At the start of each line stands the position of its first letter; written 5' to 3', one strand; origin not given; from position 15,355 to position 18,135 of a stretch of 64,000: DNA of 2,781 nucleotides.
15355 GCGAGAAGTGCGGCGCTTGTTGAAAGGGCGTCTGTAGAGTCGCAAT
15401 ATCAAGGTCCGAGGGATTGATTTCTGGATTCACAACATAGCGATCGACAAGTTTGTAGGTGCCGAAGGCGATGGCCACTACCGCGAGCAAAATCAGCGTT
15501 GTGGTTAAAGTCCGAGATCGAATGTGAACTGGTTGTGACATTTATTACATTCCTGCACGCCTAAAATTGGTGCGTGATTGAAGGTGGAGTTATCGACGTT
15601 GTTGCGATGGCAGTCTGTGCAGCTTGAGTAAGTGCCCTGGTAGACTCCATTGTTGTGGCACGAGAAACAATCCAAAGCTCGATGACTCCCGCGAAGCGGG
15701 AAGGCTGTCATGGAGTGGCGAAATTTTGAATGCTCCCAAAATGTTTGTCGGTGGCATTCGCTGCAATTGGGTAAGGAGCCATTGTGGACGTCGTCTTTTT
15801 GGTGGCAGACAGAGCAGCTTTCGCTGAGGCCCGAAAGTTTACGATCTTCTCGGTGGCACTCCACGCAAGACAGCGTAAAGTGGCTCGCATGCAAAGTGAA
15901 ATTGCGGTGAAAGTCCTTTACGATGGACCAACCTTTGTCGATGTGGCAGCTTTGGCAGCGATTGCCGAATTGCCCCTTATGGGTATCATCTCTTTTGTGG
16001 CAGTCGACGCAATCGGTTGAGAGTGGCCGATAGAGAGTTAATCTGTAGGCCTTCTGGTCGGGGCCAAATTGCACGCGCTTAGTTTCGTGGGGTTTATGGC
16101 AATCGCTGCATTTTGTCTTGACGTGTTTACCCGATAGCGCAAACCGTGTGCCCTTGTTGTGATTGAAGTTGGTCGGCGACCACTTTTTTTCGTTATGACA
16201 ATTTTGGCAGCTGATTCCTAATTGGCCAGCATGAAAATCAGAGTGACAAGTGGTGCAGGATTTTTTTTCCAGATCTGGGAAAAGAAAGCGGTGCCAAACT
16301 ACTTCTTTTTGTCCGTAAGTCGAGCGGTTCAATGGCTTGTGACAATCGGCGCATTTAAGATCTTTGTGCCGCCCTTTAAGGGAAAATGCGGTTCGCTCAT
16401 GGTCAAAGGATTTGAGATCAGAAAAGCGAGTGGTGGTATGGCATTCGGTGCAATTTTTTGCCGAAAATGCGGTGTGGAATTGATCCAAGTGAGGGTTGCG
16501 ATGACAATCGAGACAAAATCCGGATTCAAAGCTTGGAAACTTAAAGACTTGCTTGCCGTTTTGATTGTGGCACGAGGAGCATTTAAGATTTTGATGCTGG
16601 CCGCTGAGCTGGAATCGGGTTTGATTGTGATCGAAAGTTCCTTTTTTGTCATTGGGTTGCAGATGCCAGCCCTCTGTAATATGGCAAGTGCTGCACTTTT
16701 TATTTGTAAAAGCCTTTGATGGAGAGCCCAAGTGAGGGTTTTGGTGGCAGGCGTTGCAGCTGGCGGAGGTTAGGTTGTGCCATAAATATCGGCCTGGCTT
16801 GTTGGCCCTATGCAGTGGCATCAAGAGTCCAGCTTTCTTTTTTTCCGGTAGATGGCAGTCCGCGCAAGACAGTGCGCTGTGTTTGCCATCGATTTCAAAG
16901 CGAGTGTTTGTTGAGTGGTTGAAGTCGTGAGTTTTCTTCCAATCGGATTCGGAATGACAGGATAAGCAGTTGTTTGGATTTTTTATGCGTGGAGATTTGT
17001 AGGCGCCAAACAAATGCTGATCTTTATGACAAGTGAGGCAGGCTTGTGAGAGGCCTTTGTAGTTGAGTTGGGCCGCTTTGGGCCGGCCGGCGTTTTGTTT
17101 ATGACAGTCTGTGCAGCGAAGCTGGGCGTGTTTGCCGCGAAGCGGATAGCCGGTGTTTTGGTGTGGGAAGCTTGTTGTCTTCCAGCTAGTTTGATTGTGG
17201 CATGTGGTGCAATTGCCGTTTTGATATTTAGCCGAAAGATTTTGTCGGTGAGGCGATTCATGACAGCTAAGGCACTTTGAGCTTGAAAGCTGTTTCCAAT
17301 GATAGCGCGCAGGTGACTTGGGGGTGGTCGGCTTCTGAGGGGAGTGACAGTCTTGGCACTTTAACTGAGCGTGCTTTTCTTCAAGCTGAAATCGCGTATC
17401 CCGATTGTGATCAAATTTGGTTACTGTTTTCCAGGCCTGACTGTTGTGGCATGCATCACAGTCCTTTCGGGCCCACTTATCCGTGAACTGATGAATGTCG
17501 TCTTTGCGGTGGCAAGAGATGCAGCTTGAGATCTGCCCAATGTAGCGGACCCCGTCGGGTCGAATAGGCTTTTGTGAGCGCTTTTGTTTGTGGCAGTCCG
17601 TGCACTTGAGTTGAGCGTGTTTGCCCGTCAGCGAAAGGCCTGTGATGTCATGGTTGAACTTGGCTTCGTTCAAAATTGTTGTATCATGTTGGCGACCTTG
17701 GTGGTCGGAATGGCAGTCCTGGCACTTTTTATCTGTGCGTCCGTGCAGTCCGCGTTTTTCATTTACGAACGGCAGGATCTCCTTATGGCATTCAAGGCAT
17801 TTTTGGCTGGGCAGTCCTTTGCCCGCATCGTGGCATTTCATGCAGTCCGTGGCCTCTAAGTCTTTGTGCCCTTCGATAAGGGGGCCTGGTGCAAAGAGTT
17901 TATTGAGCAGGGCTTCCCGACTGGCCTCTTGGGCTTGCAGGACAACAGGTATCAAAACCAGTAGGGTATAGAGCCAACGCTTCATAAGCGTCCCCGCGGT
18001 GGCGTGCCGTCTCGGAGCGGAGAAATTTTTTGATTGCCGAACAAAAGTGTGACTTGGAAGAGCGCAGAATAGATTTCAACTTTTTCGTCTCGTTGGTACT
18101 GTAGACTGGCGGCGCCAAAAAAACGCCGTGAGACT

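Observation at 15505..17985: The 30-heme cytochrome is built from nine triheme repeats, a nanowire-like polymer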

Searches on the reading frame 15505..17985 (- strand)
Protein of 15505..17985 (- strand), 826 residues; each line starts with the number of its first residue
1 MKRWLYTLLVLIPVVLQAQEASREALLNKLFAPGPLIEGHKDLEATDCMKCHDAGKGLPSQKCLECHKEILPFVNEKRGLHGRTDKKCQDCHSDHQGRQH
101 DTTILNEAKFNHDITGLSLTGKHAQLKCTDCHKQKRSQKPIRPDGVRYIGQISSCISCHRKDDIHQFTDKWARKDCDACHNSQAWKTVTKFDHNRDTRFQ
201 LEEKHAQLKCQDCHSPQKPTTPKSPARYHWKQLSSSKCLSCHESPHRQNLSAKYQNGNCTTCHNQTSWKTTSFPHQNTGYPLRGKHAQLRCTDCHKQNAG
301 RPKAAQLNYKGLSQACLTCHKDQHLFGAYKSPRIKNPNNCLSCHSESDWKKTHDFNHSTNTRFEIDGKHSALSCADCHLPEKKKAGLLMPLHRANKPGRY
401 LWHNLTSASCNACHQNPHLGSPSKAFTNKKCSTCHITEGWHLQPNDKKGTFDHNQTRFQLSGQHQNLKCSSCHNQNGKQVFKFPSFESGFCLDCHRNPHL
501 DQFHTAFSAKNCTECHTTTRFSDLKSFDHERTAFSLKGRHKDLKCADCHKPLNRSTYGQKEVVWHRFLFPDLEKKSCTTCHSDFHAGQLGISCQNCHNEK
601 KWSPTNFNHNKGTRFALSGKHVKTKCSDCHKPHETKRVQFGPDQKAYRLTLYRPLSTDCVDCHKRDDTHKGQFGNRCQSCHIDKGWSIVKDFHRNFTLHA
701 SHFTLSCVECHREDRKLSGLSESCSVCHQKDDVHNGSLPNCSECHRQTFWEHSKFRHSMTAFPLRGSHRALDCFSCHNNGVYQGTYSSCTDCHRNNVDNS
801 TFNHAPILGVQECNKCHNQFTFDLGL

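Call 4: search_protein_families(library=pfam, proteins=[window:15505-17985:-], max_evalue=0.01)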
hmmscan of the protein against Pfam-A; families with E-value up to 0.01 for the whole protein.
window:15505-17985:- (826 aa): 7 families
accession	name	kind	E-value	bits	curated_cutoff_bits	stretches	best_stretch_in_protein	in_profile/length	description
PF14522.11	Cytochrome_C7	-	2.8e-38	130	24.8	7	204-264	7-67/67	Cytochrome c7 and related cytochrome c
PF14537.11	Cytochrom_c3_2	-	2.4e-30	105.3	25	4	403-479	2-70/79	Cytochrome c3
PF02085.21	Cytochrom_CIII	-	2.1e-20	73.3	22.9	1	657-716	31-87/101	Class III cytochrome C family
PF22113.1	Mtrc-MtrF_II-IV_dom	-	7e-19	68.4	30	3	233-383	4-168/176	Outer membrane cytochrome MtrC/MtrF-like, domains II/IV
PF09699.15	Paired_CXXCH_1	-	0.00072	19.6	20.6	0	290-323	8-39/41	Doubled CXXCH motif (Paired_CXXCH_1)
PF22678.1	Cytochrom_c_NrfB-like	-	0.0013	19.6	27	1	248-319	25-89/89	Cytochrome c-type protein NrfB-like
PF01205.25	UPF0029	-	0.0039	17.6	27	0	152-197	6-43/107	Uncharacterized protein family UPF0029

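Call 5: search_protein_families(library=ncbifam, proteins=[window:15505-17985:-], max_evalue=0.01)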
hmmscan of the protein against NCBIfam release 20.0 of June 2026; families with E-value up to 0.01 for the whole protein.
window:15505-17985:- (826 aa): 8 families
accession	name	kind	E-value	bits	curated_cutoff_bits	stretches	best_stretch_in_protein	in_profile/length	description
TIGR03508.1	decahem_SO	subfamily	5.3e-25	88.4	192.2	3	168-418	29-252/258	DmsE family decaheme c-type cytochrome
NF041028.1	decahem_GSU2203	exception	8.3e-13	48.2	325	1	131-323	15-210/317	GSU2203 family decaheme c-type cytochrome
NF045713.1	CxxCH_16_HmcA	equivalog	1e-10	40.8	400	0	591-731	47-184/541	sulfate respiration complex hexadecaheme cytochrome HmcA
TIGR04257.1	nanowire_3heme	domain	3.3e-09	36.7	40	1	529-598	10-75/75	c(7)-type cytochrome triheme domain-containing protein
NF040967.1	cytc_ExtN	equivalog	1.6e-07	30.6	200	0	281-324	31-73/415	selenite/tellurite reduction operon c-type cytochrome ExtN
TIGR03153.1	cytochr_NrfH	equivalog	1.7e-07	31.4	134.2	1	198-297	43-135/138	cytochrome c nitrite reductase small subunit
NF040968.1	FeS_ExtO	equivalog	1.8e-07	30.3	200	0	281-324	31-73/416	selenite/tellurite reduction operon b-type cytochrome iron-sulfur cluster-binding subunit ExtO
TIGR03507.1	decahem_SO1788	subfamily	3.7e-05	22.4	209.3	1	275-355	234-313/672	OmcA/MtrC family decaheme c-type cytochrome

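Call 7: search_solved_structures(query=window:15505-17985:-, max_evalue=0.001, show_alignments=2)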
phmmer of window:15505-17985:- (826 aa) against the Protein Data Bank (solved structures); distinct sequences matched with E-value up to 0.001: 0.

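Call 9: find_homologous_proteins(query=window:15505-17985:-, max_evalue=0.00001)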
Query window:15505-17985:- (826 aa): 3631 proteins with E <= 0.00001 among 8000 candidates; the best 120 are listed.
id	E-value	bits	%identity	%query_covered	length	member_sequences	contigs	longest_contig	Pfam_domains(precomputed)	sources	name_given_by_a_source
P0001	0.0e+0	1993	100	100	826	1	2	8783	PF14537.12,PF02085.22,PF14522.12,PF22113.2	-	-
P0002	0.0e+0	1183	58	99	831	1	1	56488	PF09699.16,PF14537.12,PF02085.22,PF14522.12,PF22113.2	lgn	-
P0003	0.0e+0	1153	57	100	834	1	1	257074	PF14537.12,PF02085.22,PF14522.12,PF22113.2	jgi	jgi:hypothetical protein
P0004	0.0e+0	1029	53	98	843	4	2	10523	PF14537.12,PF02085.22,PF14522.12,PF22113.2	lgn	-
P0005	2.6e-293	994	50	99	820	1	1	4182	PF14537.12,PF02085.22,PF14522.12,PF22113.2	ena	-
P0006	3.9e-287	973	51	98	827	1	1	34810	PF14537.12,PF02085.22,PF14522.12,PF22113.2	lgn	-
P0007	3.7e-286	970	43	99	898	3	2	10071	PF14537.12,PF02085.22,PF14522.12,PF22113.2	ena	-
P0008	3.8e-285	967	43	99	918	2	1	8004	PF09699.16,PF14537.12,PF02085.22,PF14522.12,PF22113.2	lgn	-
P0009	2.8e-284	964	44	99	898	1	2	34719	PF14537.12,PF02085.22,PF14522.12,PF22113.2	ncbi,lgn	-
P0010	7.3e-282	956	49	100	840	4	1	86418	PF09699.16,PF14537.12,PF02085.22,PF14522.12,PF22113.2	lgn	-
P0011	7.4e-282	956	42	99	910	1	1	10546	PF14537.12,PF02085.22,PF14522.12,PF22113.2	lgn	-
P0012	2.6e-281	954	51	99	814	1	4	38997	PF14537.12,PF02085.22,PF14522.12,PF22113.2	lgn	-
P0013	3.6e-281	954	42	97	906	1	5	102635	PF14537.12,PF02085.22,PF14522.12,PF22113.2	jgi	jgi:hypothetical protein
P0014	8.7e-281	952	51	95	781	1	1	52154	PF14537.12,PF02085.22,PF14522.12,PF22113.2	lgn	-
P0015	1.4e-280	952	40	99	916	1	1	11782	PF09699.16,PF14537.12,PF02085.22,PF14522.12,PF22113.2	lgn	-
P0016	1.4e-280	952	37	97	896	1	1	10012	PF14537.12,PF02085.22,PF14522.12,PF22113.2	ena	-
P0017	4.4e-278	944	49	99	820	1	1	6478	PF14537.12,PF02085.22,PF14522.12,PF22113.2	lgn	-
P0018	6.2e-278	943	41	99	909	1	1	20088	PF14537.12,PF02085.22,PF14522.12,PF22113.2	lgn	-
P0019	1.9e-276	938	41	100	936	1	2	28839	PF14537.12,PF02085.22,PF14522.12,PF22113.2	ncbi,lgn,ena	-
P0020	4.5e-276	937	42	99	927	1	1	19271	PF14537.12,PF02085.22,PF14522.12,PF22113.2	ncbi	-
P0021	8.0e-276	936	48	100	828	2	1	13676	PF09699.16,PF14537.12,PF02085.22,PF14522.12,PF22113.2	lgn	-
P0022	1.8e-275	935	49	97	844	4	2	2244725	PF14537.12,PF02085.22,PF14522.12,PF22113.2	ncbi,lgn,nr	ncbi:MAG: hypothetical protein H6624_08200 [Bdellovibrionaceae bacterium]|nr:hypothetical protein [B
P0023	3.1e-275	934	40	100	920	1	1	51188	PF14537.12,PF02085.22,PF14522.12,PF22113.2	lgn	-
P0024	7.1e-275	933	41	100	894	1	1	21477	PF14537.12,PF02085.22,PF14522.12,PF22113.2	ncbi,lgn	-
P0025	1.2e-274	932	43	99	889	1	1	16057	PF14537.12,PF02085.22,PF14522.12,PF22113.2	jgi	jgi:hypothetical protein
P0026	5.3e-274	930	42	100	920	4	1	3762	PF09699.16,PF14537.12,PF02085.22,PF14522.12,PF22113.2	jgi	jgi:hypothetical protein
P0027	7.9e-274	929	48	100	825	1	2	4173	PF14537.12,PF02085.22,PF14522.12,PF22113.2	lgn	-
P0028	8.7e-274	929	42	100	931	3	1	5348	PF14537.12,PF02085.22,PF14522.12,PF22113.2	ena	-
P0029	5.3e-273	927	49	100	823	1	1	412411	PF14537.12,PF02085.22,PF14522.12,PF22113.2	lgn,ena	-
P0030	1.9e-272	925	39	99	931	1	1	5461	PF14537.12,PF02085.22,PF14522.12,PF22113.2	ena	-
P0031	4.6e-272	924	42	97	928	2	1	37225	PF14537.12,PF02085.22,PF14522.12,PF22113.2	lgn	-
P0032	6.3e-272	923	41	97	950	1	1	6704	PF14537.12,PF02085.22,PF14522.12,PF22113.2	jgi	jgi:hypothetical protein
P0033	1.3e-271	922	40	100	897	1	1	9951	PF14537.12,PF02085.22,PF14522.12,PF22113.2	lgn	-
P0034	3.7e-271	921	49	99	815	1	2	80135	PF14537.12,PF02085.22,PF14522.12,PF22113.2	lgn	-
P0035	6.6e-271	920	48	100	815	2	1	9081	PF14537.12,PF02085.22,PF14522.12,PF22113.2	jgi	-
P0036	3.3e-270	917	49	98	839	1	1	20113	PF14537.12,PF02085.22,PF14522.12,PF22113.2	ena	-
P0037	3.5e-270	917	43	97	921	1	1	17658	PF14537.12,PF02085.22,PF14522.12,PF22113.2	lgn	-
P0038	5.6e-270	917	39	99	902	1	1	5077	PF14537.12,PF02085.22,PF14522.12,PF22113.2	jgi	jgi:hypothetical protein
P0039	5.9e-270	917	41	99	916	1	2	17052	PF14537.12,PF02085.22,PF14522.12,PF22113.2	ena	-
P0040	1.0e-269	916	48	99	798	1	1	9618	PF14537.12,PF02085.22,PF14522.12,PF22113.2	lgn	-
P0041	5.1e-269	914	49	99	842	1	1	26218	PF14537.12,PF02085.22,PF14522.12,PF22113.2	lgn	-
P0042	1.5e-268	912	49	100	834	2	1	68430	PF14537.12,PF02085.22,PF14522.12,PF22113.2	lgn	-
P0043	2.5e-268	911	47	99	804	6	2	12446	PF14537.12,PF02085.22,PF14522.12,PF22113.2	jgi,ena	jgi:hypothetical protein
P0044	2.6e-267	908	42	99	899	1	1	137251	PF14537.12,PF02085.22,PF14522.12,PF22113.2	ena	-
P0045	6.0e-267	907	39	99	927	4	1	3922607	PF14537.12,PF02085.22,PF14522.12,PF22113.2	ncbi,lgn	-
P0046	2.9e-266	904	48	100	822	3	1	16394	PF14537.12,PF02085.22,PF14522.12,PF22113.2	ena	-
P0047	4.2e-266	904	47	99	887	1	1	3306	PF14537.12,PF02085.22,PF14522.12,PF22113.2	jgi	jgi:hypothetical protein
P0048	2.5e-265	901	50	95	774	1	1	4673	PF14537.12,PF02085.22,PF14522.12,PF22113.2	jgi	jgi:hypothetical protein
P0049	5.4e-265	900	49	100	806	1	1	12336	PF14537.12,PF02085.22,PF14522.12,PF22113.2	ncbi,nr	ncbi:MAG: hypothetical protein D6797_07435 [Bdellovibrio sp.]|nr:MAG: hypothetical protein D6797_074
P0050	6.5e-265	900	47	99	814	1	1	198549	PF14537.12,PF02085.22,PF14522.12,PF22113.2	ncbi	-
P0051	7.8e-265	900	48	99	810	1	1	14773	PF14537.12,PF02085.22,PF14522.12,PF22113.2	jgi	jgi:hypothetical protein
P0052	2.2e-264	898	48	99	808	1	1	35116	PF14537.12,PF02085.22,PF14522.12,PF22113.2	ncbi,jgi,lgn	-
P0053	5.0e-264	897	48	100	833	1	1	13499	PF14537.12,PF02085.22,PF14522.12,PF22113.2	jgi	jgi:hypothetical protein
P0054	2.4e-262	891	49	97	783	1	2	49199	PF14537.12,PF02085.22,PF14522.12,PF22113.2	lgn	-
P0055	3.1e-261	888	48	97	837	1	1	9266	PF14537.12,PF02085.22,PF14522.12,PF22113.2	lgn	-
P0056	6.6e-261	887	48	100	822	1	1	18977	PF14537.12,PF02085.22,PF14522.12,PF22113.2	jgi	-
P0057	2.7e-260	885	48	97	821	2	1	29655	PF14537.12,PF02085.22,PF14522.12,PF22113.2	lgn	-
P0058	3.1e-260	884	48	97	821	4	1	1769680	PF14537.12,PF02085.22,PF14522.12,PF22113.2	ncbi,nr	ncbi:MAG: hypothetical protein IPM97_10900 [Bdellovibrionaceae bacterium]|nr:hypothetical protein [P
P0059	3.6e-259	881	47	99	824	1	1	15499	PF14537.12,PF02085.22,PF14522.12,PF22113.2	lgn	-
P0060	1.3e-258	879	40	100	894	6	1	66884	PF14537.12,PF02085.22,PF14522.12,PF22113.2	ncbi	-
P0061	1.5e-258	879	49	97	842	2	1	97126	PF14537.12,PF02085.22,PF14522.12,PF22113.2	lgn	-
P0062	2.3e-258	878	47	99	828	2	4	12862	PF14537.12,PF02085.22,PF14522.12,PF22113.2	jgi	jgi:hypothetical protein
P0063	2.6e-257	875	48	99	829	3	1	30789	PF14537.12,PF02085.22,PF14522.12,PF22113.2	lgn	-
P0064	3.6e-257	874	48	99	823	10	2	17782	PF14537.12,PF02085.22,PF14522.12,PF22113.2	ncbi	ncbi:MAG: hypothetical protein ACXWRE_03870 [Pseudobdellovibrionaceae bacterium]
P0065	1.7e-256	872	47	100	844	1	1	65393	PF14537.12,PF02085.22,PF14522.12,PF22113.2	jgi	jgi:hypothetical protein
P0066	2.1e-256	872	47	99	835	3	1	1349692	PF14537.12,PF02085.22,PF14522.12,PF22113.2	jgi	jgi:hypothetical protein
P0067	2.6e-256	872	46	100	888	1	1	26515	PF09699.16,PF14537.12,PF02085.22,PF14522.12,PF22113.2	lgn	-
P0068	8.4e-256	870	47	100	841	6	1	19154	PF14537.12,PF02085.22,PF14522.12,PF22113.2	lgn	-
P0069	3.2e-255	868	47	100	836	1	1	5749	PF14537.12,PF02085.22,PF14522.12,PF22113.2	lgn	-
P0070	5.2e-255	867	46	99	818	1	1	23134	PF14537.12,PF02085.22,PF14522.12,PF22113.2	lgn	-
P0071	9.7e-255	866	46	99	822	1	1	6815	PF14537.12,PF02085.22,PF14522.12,PF22113.2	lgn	-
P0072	3.8e-253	861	46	99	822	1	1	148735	PF14537.12,PF02085.22,PF14522.12,PF22113.2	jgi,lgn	jgi:hypothetical protein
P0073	4.5e-253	861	46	97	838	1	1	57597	PF14537.12,PF02085.22,PF14522.12,PF22113.2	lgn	-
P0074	7.0e-253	860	46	99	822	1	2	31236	PF14537.12,PF02085.22,PF14522.12,PF22113.2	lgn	-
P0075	1.5e-252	859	47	99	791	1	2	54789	PF14537.12,PF02085.22,PF14522.12,PF22113.2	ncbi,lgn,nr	ncbi:MAG: hypothetical protein HYR96_08545 [Deltaproteobacteria bacterium]|nr:hypothetical protein [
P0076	2.0e-252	859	47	97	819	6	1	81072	PF14537.12,PF02085.22,PF14522.12,PF22113.2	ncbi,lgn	-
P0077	2.0e-252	859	47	97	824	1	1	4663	PF14537.12,PF02085.22,PF14522.12,PF22113.2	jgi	jgi:hypothetical protein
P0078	2.5e-252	858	47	97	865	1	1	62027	PF14537.12,PF02085.22,PF14522.12,PF22113.2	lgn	-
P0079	2.2e-251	855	45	99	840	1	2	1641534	PF14537.12,PF02085.22,PF14522.12,PF22113.2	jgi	jgi:hypothetical protein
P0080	3.6e-251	854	46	99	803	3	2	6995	PF14537.12,PF02085.22,PF14522.12,PF22113.2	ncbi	-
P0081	3.0e-250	851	46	99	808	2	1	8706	PF14537.12,PF02085.22,PF14522.12,PF22113.2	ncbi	-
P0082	3.7e-250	851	41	99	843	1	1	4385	PF14537.12,PF02085.22,PF14522.12,PF22113.2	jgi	jgi:hypothetical protein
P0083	9.7e-250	850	47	99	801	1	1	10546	PF14537.12,PF02085.22,PF14522.12,PF22113.2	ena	-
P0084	1.5e-249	849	46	98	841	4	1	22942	PF14537.12,PF02085.22,PF14522.12,PF22113.2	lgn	-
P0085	9.7e-249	846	45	99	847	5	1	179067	PF14537.12,PF02085.22,PF14522.12,PF22113.2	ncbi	-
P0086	3.2e-248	845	47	99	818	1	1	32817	PF14537.12,PF02085.22,PF14522.12,PF22113.2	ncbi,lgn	ncbi:MAG: cytochrome c3 family protein [Bdellovibrionales bacterium]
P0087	7.2e-248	844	45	99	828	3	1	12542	PF14537.12,PF02085.22,PF14522.12,PF22113.2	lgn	-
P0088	2.2e-247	842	47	100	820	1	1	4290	PF14537.12,PF02085.22,PF14522.12,PF22113.2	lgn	-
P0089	2.8e-247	842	45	100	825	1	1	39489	PF14537.12,PF02085.22,PF14522.12,PF22113.2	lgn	-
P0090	3.9e-247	841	47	94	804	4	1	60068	PF14537.12,PF02085.22,PF14522.12,PF22113.2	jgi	jgi:hypothetical protein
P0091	3.8e-246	838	40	100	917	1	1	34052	PF14537.12,PF02085.22,PF14522.12,PF22113.2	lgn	-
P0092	2.5e-245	835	45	100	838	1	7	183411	PF14537.12,PF02085.22,PF14522.12,PF22113.2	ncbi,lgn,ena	-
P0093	1.4e-244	833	45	97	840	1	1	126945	PF14537.12,PF02085.22,PF14522.12,PF22113.2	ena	-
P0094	3.9e-244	831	45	99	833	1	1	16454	PF14537.12,PF02085.22,PF14522.12,PF22113.2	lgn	-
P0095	1.6e-242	826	44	99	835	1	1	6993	PF14537.12,PF02085.22,PF14522.12,PF22113.2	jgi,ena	jgi:hypothetical protein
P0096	1.5e-241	823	44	99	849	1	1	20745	PF14537.12,PF02085.22,PF14522.12,PF22113.2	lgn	-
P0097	3.5e-241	821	44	100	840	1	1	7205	PF14537.12,PF02085.22,PF14522.12,PF22113.2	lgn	-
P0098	6.4e-241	821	39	92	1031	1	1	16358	PF14537.12,PF02085.22,PF14522.12,PF22113.2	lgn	-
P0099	9.0e-241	820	46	100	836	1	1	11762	PF14537.12,PF02085.22,PF14522.12,PF22113.2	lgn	-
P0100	1.7e-240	819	45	98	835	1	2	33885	PF14537.12,PF02085.22,PF14522.12,PF22113.2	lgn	-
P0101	2.7e-240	819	45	99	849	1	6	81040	PF14537.12,PF02085.22,PF14522.12,PF22113.2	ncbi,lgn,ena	-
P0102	3.6e-240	818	38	98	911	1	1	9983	PF14537.12,PF02085.22,PF14522.12,PF22113.2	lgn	-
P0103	4.9e-240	818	40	100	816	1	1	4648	PF14537.12,PF02085.22,PF14522.12,PF22113.2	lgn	-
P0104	5.3e-240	818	38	94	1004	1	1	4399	PF14537.12,PF02085.22,PF14522.12,PF22113.2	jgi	jgi:hypothetical protein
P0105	1.0e-239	817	46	97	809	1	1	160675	PF14537.12,PF02085.22,PF14522.12,PF22113.2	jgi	jgi:hypothetical protein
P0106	5.3e-239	814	45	87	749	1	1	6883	PF14537.12,PF02085.22,PF14522.12,PF22113.2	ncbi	-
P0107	6.4e-239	814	42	100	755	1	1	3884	PF14537.12,PF02085.22,PF14522.12,PF22113.2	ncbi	-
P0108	4.1e-238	811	45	99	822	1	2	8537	PF14537.12,PF02085.22,PF14522.12,PF22113.2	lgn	-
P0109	6.6e-238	811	46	100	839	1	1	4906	PF14537.12,PF02085.22,PF14522.12,PF22113.2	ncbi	-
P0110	8.3e-238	810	45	100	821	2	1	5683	PF14537.12,PF02085.22,PF14522.12,PF22113.2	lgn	-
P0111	2.3e-237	809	38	99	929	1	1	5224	PF14537.12,PF02085.22,PF14522.12,PF22113.2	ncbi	-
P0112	3.2e-235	802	44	97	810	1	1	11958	PF14537.12,PF02085.22,PF14522.12,PF22113.2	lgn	-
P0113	3.3e-235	802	37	96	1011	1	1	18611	PF09699.16,PF14537.12,PF02085.22,PF14522.12,PF22113.2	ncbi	-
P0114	7.3e-235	801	35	94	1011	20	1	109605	PF14537.12,PF02085.22,PF14522.12,PF22113.2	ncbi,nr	ncbi:MAG: hypothetical protein NTY08_06665 [Proteobacteria bacterium]|nr:hypothetical protein [Pseud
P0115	6.1e-234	797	46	99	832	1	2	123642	PF14537.12,PF02085.22,PF14522.12,PF22113.2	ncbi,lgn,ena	-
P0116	7.9e-234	797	36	92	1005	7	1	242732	PF14537.12,PF02085.22,PF14522.12,PF22113.2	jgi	-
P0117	1.2e-233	796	37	99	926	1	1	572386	PF14537.12,PF02085.22,PF14522.12,PF22113.2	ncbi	ncbi:MAG: hypothetical protein ACOH5I_07740 [Oligoflexus sp.]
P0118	2.4e-233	795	40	94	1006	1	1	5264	PF14537.12,PF02085.22,PF14522.12,PF22113.2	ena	-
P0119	7.8e-233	794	37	97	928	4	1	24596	PF14537.12,PF02085.22,PF14522.12,PF22113.2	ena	-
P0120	8.0e-232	790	36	99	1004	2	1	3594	PF14537.12,PF02085.22,PF14522.12,PF22113.2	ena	-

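Call 19: find_encoding_contigs(protein=P0022, flank=8000, max_places=2)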
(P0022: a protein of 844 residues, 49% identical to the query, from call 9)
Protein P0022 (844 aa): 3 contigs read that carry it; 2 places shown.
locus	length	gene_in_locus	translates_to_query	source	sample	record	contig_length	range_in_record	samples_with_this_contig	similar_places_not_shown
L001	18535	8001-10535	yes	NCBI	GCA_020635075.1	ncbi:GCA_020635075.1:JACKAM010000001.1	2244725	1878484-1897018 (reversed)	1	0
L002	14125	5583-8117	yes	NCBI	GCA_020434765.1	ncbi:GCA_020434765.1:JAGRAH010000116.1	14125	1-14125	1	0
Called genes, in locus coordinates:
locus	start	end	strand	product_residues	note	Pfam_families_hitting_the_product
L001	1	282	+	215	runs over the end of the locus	-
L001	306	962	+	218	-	-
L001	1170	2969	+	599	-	-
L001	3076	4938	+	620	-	PF05140:ResB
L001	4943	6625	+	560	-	PF01578:Cytochrom_C_asm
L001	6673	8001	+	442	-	-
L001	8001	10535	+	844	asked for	PF02085:Cytochrom_CIII (faint), PF14522:Cytochrome_C7 (faint), PF14537:Cytochrom_c3_2 (faint), PF22113:Mtrc-MtrF_II-IV_dom (faint)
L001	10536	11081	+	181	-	PF00578:AhpC-TSA, PF08534:Redoxin, PF00085:Thioredoxin, PF13098:Thioredoxin_2 (weak), PF13905:Thioredoxin_8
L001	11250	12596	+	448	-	PF12797:Fer4_2 (weak), PF12837:Fer4_6 (weak), PF13237:Fer4_10, PF00037:Fer4 (weak), PF12838:Fer4_7 (weak), PF14697:Fer4_21 (weak), PF07992:Pyr_redox_2, PF13738:Pyr_redox_3, +10 more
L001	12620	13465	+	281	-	-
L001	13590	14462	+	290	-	PF02899:Phage_int_SAM_1, PF00589:Phage_integrase, PF11917:DUF3435 (faint)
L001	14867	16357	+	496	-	PF13541:ChlI, PF00158:Sigma54_activat (faint), PF01078:Mg_chelatase, PF00493:MCM (weak), PF13335:Mg_chelatase_C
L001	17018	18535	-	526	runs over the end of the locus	PF00383:dCMP_cyt_deam_1, PF14437:MafB19-deam (weak)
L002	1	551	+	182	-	PF02085:Cytochrom_CIII (faint), PF14522:Cytochrome_C7 (faint), PF14537:Cytochrom_c3_2 (faint)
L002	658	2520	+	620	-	PF05140:ResB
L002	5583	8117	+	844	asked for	PF02085:Cytochrom_CIII (faint), PF14522:Cytochrome_C7 (faint), PF14537:Cytochrom_c3_2 (faint), PF22113:Mtrc-MtrF_II-IV_dom (faint)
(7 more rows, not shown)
